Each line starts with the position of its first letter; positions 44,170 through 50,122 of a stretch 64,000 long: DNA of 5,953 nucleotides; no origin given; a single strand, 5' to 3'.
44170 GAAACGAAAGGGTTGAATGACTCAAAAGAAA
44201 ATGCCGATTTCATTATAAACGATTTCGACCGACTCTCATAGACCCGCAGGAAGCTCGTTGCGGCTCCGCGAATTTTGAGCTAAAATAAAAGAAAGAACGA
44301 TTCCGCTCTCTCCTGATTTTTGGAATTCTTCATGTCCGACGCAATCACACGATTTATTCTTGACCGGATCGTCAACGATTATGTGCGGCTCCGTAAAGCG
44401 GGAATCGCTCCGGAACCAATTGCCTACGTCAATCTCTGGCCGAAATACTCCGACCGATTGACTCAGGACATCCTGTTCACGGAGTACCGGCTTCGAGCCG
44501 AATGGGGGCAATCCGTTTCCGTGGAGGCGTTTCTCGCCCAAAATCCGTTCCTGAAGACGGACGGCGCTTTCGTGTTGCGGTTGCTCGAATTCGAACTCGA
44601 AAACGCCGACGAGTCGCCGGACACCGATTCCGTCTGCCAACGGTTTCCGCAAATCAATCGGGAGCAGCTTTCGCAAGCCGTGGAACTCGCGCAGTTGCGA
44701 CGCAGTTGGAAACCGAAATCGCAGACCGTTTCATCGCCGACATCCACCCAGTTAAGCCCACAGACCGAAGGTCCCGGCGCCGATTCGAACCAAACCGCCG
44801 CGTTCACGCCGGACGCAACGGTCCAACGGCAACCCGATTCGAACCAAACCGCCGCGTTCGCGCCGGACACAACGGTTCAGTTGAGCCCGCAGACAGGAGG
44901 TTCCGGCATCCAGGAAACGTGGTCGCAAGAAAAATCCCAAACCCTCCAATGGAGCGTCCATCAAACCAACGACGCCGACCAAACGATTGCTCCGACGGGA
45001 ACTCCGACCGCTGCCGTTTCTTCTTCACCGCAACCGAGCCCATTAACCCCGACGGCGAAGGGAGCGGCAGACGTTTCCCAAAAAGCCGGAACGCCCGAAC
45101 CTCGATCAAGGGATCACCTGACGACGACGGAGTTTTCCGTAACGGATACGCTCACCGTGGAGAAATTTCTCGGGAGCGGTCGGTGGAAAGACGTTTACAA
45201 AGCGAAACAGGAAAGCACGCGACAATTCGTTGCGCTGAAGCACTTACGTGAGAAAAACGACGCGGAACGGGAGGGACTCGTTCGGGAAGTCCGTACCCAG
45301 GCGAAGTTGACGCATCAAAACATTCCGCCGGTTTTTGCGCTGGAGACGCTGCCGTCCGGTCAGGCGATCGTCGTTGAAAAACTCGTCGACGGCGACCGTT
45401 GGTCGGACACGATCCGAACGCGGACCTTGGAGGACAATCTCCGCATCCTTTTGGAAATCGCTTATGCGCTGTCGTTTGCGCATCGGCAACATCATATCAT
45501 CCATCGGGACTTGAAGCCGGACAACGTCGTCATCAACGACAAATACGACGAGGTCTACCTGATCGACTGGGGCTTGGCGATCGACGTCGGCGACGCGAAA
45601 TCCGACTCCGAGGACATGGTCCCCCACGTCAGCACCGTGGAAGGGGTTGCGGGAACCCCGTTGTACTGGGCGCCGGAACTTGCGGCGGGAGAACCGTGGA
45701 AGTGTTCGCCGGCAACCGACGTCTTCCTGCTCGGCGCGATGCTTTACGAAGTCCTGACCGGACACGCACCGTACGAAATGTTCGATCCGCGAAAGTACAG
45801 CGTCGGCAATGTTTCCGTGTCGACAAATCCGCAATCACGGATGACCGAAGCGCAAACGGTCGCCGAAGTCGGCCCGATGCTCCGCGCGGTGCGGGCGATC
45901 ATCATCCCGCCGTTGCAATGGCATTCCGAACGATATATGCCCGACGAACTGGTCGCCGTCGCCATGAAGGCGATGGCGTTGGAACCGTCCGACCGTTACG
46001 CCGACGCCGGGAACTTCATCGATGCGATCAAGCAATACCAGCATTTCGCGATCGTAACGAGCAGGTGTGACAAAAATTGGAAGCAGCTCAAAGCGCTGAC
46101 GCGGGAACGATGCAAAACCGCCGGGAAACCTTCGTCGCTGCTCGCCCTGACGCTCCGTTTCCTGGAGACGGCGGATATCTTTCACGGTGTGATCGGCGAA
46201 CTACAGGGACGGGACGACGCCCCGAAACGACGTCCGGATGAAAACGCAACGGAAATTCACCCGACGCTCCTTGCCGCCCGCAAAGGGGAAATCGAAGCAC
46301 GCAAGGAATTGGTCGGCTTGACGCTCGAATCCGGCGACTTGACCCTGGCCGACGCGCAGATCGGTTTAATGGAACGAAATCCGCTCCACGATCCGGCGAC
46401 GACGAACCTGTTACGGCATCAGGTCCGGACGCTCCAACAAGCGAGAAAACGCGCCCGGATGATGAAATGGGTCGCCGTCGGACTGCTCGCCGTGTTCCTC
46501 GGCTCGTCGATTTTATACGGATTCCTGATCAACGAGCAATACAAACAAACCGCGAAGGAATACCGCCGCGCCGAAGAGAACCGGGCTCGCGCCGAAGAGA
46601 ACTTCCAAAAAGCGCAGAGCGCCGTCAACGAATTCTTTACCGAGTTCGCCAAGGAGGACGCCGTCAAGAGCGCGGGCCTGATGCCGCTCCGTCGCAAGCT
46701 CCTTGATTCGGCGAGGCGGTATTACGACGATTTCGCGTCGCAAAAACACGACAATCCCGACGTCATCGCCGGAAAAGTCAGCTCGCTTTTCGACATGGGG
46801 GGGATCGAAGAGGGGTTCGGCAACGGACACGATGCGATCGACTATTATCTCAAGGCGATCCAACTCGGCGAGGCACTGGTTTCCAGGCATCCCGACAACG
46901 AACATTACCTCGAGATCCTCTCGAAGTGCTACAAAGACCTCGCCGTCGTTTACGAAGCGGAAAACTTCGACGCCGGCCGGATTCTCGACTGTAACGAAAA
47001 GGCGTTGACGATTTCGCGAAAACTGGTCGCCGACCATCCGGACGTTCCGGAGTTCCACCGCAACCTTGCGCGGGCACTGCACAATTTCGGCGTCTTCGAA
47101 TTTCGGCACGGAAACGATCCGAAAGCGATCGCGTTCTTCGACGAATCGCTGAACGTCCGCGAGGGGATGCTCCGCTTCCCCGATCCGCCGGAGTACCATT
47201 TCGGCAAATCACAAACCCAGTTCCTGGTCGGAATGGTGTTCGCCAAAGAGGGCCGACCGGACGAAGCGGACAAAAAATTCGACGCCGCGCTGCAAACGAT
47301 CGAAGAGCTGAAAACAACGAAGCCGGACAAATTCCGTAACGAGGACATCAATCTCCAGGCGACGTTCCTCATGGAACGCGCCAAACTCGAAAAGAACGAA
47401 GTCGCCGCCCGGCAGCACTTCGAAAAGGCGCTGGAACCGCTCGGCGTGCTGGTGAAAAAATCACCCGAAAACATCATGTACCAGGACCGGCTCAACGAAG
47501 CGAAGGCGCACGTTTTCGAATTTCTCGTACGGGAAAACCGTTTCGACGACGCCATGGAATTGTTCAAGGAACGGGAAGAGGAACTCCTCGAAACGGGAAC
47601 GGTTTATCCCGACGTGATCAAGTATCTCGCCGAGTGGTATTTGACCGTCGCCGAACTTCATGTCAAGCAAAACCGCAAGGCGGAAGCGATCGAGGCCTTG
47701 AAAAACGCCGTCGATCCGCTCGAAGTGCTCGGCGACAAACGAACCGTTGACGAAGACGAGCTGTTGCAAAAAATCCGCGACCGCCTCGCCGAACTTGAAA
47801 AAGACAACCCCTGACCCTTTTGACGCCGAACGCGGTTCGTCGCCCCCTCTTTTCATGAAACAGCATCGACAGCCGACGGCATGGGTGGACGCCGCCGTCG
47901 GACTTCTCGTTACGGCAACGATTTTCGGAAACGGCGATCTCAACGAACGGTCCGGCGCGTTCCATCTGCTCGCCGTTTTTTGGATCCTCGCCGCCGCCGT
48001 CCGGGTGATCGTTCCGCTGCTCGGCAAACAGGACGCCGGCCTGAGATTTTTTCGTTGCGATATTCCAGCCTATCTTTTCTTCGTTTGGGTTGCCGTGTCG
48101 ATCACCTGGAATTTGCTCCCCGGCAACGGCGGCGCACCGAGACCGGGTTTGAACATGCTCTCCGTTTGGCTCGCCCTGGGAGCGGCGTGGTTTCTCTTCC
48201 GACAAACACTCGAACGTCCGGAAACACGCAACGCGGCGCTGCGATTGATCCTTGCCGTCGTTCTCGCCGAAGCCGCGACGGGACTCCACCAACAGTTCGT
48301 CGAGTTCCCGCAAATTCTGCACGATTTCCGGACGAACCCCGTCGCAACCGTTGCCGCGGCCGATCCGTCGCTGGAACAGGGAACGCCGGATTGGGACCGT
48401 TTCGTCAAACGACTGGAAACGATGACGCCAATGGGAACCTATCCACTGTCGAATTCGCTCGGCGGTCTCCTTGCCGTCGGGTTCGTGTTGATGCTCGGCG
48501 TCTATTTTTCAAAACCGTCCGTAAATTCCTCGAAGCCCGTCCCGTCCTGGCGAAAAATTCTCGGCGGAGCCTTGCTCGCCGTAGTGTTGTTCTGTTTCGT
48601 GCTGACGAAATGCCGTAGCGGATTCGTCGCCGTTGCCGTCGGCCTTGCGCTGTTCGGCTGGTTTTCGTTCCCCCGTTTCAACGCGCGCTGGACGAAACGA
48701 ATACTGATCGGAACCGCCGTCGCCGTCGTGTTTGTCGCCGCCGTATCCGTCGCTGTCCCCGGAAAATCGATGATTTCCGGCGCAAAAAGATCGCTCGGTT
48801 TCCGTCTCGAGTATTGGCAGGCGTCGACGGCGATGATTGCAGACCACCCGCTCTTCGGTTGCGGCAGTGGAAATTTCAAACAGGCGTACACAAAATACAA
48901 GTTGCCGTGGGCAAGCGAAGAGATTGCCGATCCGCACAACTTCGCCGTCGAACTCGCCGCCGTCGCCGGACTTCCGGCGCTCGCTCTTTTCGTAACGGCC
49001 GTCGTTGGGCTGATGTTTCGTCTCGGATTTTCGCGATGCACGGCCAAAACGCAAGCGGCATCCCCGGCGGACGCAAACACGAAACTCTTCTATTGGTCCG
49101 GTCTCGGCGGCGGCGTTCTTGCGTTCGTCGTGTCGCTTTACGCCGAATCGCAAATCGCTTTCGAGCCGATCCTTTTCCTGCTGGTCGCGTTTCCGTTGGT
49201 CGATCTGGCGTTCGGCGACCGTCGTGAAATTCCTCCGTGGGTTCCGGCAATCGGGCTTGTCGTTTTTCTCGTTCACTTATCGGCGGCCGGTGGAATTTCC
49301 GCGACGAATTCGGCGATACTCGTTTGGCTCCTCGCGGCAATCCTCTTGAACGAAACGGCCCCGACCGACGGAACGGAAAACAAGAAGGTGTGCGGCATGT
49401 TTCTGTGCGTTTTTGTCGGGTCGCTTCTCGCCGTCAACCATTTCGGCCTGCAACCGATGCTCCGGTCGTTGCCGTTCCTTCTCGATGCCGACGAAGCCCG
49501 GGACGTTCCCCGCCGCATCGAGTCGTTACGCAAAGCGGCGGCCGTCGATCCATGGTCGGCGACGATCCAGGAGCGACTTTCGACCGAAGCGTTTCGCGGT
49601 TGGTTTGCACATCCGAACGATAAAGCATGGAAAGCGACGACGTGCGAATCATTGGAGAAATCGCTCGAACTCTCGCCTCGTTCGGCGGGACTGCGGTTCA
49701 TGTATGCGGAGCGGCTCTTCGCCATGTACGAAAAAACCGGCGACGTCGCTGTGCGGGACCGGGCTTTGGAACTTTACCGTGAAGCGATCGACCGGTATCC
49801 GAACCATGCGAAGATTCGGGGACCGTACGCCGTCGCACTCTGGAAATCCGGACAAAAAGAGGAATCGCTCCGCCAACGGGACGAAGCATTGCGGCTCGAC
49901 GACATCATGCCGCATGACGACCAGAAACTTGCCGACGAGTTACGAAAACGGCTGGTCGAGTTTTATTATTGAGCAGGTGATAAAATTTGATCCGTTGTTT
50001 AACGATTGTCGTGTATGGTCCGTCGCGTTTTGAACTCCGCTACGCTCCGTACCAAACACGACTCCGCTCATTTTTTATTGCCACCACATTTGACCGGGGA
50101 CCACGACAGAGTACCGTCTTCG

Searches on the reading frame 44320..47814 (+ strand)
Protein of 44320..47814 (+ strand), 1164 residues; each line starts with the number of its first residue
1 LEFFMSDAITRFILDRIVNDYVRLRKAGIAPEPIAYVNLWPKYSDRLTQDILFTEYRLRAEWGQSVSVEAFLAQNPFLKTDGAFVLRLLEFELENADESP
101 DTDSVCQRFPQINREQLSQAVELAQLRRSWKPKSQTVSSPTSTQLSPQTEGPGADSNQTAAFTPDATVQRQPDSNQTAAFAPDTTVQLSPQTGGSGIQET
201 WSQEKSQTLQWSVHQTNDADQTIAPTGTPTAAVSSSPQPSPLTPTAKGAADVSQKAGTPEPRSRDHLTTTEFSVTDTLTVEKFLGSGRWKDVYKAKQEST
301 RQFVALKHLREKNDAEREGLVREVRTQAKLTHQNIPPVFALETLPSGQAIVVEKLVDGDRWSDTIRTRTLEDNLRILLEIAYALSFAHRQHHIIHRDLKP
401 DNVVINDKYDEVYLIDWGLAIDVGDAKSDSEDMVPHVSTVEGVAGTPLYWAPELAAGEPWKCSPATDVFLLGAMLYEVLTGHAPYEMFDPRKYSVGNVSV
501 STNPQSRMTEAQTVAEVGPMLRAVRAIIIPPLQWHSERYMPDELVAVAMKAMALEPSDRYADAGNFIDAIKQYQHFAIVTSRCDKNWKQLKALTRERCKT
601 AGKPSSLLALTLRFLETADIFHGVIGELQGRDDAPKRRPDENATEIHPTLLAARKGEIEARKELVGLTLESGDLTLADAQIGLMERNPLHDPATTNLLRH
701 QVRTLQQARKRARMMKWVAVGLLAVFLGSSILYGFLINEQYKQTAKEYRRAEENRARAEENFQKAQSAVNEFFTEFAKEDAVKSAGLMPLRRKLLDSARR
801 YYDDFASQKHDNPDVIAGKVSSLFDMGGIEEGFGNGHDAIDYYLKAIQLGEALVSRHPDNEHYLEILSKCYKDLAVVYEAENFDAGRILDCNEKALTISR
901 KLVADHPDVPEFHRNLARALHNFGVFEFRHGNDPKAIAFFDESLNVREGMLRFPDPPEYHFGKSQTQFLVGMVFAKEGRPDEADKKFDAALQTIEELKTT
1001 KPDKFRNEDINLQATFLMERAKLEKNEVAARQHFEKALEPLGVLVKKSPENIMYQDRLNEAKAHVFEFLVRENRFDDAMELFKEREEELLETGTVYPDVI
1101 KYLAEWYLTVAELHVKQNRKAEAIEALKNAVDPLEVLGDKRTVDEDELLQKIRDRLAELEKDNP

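Call 12: search_protein_families(library=pfam, proteins=[window:44320-47814:+], max_evalue=0.001)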
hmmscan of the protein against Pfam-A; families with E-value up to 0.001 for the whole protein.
window:44320-47814:+ (1164 aa): 7 families
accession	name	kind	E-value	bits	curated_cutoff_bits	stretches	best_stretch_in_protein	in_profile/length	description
PF00069.31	Pkinase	-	7.2e-33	114.5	31.7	1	279-490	2-202/263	Protein kinase domain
PF07714.23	PK_Tyr_Ser-Thr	-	2.5e-21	76.6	23.1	1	279-492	2-212/258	Protein tyrosine and serine/threonine kinase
PF13424.12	TPR_12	-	5.3e-09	36.6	30.1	0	911-948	39-76/77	Tetratricopeptide repeat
PF13374.12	TPR_10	-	3.7e-08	33.6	27.5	0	916-948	1-33/42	Tetratricopeptide repeat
PF07719.23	TPR_2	-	4.9e-08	33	27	0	967-992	4-29/34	Tetratricopeptide repeat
PF13428.12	TPR_14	-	1.4e-06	28.8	23.5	0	1106-1131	3-28/44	Tetratricopeptide repeat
PF01163.29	RIO1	-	4.6e-05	23.6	22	1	293-425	28-156/187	RIO domain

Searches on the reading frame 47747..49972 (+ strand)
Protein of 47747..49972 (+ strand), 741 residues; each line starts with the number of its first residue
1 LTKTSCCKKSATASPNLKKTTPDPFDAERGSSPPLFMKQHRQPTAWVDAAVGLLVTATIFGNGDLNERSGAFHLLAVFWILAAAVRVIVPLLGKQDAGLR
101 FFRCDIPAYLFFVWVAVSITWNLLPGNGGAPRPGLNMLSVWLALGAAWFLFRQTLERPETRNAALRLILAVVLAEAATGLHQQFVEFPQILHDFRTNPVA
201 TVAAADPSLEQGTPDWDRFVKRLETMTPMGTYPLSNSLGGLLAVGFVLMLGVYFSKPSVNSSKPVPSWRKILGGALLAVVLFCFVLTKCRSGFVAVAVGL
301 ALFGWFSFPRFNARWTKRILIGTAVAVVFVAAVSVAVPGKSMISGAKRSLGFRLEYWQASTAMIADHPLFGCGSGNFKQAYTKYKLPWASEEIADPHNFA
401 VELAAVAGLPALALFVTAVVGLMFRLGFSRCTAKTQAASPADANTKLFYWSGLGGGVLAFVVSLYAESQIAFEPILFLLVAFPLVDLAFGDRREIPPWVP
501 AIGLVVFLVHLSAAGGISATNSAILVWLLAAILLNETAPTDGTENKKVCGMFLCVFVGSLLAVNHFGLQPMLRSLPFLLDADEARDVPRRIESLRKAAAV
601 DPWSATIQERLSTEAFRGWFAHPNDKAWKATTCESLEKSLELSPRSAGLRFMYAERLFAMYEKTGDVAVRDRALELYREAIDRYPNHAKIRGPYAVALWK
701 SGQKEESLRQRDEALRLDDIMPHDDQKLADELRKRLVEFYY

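Call 12: search_protein_families(library=pfam, proteins=[window:47747-49972:+], max_evalue=0.001)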
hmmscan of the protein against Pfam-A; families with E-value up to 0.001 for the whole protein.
window:47747-49972:+ (741 aa): 2 families
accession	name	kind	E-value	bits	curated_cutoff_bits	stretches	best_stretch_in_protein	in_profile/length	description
PF04932.20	Wzy_C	-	3.2e-23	82.6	31.7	1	276-416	2-149/149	O-Antigen ligase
PF14559.12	TPR_19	-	0.00031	21.5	25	1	671-708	8-45/68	Tetratricopeptide repeat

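Call 42: search_protein_families(library=ncbifam, proteins=[window:47855-49972:+], max_evalue=0.01)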
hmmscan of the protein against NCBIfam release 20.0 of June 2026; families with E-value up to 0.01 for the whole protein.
window:47855-49972:+ (705 aa): 2 families
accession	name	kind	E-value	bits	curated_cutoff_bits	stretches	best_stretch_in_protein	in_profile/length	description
TIGR00947.1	2A73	equivalog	1.9e-10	40.4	366.4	1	232-351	196-328/425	IctB family putative bicarbonate transporter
NF045602.2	BstC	equivalog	5.7e-05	22.7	350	1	633-677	176-220/250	sterol transporter outer membrane protein BstC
